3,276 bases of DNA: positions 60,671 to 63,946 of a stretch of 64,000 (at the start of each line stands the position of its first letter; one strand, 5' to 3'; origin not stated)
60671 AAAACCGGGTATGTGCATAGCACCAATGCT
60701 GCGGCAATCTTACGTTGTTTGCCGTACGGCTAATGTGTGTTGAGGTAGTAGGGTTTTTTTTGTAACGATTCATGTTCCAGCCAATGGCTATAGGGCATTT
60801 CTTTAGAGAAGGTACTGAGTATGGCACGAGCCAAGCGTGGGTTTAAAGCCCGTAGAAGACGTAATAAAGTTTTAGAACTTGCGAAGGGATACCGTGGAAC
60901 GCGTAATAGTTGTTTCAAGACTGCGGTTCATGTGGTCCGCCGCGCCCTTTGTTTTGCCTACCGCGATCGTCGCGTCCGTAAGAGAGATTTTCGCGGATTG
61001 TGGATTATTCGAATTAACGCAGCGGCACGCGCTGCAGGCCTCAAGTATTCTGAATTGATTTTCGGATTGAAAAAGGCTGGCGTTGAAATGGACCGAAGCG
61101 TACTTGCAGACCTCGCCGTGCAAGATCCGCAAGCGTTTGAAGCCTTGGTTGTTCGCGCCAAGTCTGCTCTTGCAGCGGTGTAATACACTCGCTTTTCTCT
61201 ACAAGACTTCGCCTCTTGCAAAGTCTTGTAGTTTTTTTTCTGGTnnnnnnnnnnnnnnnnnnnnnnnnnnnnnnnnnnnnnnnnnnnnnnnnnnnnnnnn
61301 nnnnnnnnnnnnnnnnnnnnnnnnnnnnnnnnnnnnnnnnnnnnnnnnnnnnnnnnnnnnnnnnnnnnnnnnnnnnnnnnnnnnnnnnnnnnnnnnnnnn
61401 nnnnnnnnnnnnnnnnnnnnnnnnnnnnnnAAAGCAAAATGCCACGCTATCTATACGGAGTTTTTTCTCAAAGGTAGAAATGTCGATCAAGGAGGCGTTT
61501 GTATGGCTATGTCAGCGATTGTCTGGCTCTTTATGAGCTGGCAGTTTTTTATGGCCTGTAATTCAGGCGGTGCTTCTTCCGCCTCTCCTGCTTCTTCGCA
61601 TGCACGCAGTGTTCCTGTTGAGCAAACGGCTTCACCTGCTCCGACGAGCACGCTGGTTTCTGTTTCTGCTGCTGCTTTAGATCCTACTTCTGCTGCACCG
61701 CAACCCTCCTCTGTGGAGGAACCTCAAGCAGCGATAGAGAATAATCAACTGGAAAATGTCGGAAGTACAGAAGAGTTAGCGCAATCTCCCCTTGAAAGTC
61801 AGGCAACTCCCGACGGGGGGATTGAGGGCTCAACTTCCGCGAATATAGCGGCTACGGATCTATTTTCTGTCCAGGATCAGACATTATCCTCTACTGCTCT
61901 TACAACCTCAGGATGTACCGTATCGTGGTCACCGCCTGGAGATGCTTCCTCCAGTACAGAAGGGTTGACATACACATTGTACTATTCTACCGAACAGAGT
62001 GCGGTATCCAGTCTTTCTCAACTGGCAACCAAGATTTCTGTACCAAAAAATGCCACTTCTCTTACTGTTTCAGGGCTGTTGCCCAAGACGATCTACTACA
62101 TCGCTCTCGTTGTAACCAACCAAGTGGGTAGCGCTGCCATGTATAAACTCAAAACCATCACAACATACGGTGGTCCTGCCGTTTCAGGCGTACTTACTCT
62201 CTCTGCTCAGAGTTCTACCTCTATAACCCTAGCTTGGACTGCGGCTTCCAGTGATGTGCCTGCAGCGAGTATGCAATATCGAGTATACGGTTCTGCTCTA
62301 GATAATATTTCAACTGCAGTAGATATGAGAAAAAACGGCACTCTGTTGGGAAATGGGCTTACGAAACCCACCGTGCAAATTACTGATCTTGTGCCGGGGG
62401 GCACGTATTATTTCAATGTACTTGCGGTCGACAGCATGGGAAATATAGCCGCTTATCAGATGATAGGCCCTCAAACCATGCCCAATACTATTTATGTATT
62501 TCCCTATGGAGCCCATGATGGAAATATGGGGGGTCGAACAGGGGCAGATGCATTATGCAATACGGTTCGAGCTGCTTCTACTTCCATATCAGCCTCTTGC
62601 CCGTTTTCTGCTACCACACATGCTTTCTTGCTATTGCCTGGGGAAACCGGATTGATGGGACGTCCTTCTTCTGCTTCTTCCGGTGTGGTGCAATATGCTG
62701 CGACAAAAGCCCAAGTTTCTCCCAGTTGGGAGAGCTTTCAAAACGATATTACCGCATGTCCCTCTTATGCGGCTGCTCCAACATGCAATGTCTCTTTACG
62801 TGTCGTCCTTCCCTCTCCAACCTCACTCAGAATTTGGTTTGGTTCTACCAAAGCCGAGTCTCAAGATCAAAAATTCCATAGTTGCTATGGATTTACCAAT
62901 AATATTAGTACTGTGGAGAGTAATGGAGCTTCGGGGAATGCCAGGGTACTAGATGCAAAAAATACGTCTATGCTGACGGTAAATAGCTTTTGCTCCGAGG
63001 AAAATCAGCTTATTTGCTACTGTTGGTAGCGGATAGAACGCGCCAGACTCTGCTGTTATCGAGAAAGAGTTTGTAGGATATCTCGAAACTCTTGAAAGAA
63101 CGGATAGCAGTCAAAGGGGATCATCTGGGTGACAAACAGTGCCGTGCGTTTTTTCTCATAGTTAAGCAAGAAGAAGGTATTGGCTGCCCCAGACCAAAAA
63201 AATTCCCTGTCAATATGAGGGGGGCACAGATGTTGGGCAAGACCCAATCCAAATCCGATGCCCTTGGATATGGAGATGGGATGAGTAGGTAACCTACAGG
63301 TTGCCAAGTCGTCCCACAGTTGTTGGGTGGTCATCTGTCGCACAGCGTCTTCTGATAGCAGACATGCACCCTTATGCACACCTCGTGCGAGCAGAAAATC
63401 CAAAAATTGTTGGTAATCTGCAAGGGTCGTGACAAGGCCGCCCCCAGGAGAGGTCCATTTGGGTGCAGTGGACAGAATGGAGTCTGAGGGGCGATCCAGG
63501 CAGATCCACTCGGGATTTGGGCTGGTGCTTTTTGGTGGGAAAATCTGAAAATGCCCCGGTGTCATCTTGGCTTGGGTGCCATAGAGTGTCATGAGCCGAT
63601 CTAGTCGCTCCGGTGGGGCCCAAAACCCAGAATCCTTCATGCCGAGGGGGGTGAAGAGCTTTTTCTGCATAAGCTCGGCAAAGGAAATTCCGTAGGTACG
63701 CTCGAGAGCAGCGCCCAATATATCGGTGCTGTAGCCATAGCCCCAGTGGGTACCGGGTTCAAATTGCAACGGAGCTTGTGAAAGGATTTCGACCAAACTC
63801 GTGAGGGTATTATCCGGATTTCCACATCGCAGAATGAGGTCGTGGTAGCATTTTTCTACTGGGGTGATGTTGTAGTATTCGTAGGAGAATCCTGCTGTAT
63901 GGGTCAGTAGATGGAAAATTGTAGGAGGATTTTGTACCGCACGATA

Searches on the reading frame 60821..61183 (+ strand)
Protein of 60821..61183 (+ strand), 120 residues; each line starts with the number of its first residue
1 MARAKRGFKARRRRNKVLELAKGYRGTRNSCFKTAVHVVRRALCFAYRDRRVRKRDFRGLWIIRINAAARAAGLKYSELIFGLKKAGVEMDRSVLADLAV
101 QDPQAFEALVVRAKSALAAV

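Call 53: search_protein_families(library=pfam, proteins=[window:60821-61183:+], max_evalue=0.00001)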
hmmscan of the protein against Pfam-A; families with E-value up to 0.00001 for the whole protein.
window:60821-61183:+ (120 aa): 1 family
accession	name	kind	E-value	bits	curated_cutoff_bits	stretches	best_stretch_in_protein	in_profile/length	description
PF00453.23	Ribosomal_L20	-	1.6e-43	147.6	30.8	1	3-109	1-107/107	Ribosomal protein L20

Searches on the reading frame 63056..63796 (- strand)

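Call 53: search_protein_families(library=pfam, proteins=[window:63056-63796:-], max_evalue=0.00001)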
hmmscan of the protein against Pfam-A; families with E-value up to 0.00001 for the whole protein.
window:63056-63796:- (246 aa): 1 family
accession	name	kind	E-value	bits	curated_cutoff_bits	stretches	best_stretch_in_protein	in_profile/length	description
PF00144.29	Beta-lactamase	-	1.2e-26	94.2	27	1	1-223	125-308/329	Beta-lactamase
